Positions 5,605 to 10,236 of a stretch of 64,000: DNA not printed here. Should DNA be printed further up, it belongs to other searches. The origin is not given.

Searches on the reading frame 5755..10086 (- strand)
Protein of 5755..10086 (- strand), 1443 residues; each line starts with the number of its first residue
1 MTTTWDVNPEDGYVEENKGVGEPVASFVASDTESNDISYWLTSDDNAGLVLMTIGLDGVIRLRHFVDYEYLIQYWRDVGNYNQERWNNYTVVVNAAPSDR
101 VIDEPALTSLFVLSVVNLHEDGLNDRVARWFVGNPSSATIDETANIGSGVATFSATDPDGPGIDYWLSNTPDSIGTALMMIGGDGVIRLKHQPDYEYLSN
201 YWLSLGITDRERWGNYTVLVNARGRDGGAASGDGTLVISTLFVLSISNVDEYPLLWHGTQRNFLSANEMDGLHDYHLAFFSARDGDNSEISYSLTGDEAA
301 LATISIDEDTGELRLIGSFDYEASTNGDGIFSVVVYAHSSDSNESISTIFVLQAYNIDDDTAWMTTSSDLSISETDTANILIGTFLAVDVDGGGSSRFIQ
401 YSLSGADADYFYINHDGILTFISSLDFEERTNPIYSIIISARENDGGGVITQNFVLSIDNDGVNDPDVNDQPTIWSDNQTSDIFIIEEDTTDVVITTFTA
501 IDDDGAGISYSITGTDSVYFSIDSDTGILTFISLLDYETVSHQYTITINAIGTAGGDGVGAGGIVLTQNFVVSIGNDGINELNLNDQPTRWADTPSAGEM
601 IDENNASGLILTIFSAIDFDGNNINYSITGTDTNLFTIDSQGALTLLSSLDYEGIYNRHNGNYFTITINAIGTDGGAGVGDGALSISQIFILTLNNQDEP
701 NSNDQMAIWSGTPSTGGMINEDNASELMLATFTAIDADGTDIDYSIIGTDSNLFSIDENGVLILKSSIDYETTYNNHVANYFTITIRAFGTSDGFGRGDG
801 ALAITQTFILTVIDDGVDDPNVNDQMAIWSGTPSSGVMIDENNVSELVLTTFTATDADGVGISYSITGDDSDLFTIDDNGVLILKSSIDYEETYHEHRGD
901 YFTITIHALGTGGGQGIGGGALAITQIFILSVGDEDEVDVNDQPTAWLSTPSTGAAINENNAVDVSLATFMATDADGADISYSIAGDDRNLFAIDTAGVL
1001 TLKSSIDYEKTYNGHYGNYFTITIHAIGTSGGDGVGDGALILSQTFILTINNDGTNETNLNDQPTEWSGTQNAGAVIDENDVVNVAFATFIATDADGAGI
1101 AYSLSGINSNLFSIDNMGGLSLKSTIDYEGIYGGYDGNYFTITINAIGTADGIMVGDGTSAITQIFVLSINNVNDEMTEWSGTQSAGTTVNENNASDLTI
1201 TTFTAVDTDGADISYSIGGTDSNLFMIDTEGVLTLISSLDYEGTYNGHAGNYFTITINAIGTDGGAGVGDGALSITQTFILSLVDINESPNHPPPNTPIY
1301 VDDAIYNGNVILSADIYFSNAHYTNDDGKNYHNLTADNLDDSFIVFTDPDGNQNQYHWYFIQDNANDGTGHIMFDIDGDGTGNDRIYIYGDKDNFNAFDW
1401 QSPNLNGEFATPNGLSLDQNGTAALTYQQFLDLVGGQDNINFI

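Call 36: search_protein_families(library=pfam, proteins=[window:5755-10086:-], max_evalue=0.00001)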
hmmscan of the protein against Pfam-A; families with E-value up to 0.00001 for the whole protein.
window:5755-10086:- (1443 aa): 1 family
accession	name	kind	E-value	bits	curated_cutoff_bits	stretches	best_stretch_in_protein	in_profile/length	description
PF00028.23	Cadherin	-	3.3e-76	252.2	28.8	3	486-551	5-74/93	Cadherin domain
